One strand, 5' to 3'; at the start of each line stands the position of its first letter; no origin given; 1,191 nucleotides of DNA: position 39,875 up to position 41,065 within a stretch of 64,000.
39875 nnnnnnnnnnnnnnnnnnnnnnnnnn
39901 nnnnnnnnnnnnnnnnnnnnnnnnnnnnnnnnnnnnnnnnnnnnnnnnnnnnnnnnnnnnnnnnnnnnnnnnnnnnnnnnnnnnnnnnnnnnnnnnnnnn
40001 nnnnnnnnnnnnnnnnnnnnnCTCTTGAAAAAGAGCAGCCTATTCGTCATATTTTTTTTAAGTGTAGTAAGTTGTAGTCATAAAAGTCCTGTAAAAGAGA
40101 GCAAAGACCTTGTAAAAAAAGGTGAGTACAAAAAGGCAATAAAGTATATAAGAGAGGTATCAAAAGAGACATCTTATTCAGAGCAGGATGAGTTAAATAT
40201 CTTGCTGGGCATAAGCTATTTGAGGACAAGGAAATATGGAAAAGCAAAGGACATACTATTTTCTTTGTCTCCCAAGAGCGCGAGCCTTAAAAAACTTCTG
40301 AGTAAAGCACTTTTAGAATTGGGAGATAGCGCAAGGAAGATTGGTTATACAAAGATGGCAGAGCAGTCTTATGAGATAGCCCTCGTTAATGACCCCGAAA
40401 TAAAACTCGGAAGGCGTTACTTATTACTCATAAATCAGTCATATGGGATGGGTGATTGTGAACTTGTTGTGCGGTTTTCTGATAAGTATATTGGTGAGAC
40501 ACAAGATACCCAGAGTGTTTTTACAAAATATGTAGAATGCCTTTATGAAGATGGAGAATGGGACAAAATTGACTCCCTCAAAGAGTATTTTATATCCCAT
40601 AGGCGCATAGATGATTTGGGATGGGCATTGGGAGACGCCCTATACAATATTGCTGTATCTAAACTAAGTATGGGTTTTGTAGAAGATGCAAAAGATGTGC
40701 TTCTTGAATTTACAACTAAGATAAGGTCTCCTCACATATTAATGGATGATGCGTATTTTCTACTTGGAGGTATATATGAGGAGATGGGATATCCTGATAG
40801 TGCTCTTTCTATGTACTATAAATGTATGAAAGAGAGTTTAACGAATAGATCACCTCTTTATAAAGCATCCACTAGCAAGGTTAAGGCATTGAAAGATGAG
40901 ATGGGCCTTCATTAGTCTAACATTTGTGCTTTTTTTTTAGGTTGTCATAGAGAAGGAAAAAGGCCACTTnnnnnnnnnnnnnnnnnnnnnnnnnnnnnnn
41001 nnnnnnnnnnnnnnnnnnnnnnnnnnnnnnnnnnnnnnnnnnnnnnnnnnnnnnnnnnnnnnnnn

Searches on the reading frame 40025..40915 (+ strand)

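Call 79: search_protein_families(library=pfam, proteins=[window:40025-40915:+], max_evalue=0.001)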
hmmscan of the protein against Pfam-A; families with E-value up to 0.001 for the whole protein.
window:40025-40915:+ (296 aa): 8 families
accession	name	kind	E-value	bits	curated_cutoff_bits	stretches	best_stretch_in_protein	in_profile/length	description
PF13176.12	TPR_7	-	1.4e-09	37.7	27.9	0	95-125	1-33/36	Tetratricopeptide repeat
PF07719.23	TPR_2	-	7.8e-09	35.4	27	0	94-125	2-33/34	Tetratricopeptide repeat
PF13181.12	TPR_8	-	7.8e-09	35.4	25.7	0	242-269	2-29/34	Tetratricopeptide repeat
PF13174.12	TPR_6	-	8.7e-06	26.5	26.3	0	204-230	1-27/33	Tetratricopeptide repeat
PF00515.34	TPR_1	-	2e-05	24.6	27.8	0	31-44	13-26/34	Tetratricopeptide repeat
PF13428.12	TPR_14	-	2.3e-05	25.1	23.5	0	242-269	2-29/44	Tetratricopeptide repeat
PF14559.12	TPR_19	-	0.00021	22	25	0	29-84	1-54/68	Tetratricopeptide repeat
PF12895.13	ANAPC3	-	0.00041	21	27.2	0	32-100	2-70/82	Anaphase-promoting complex, cyclosome, subunit 3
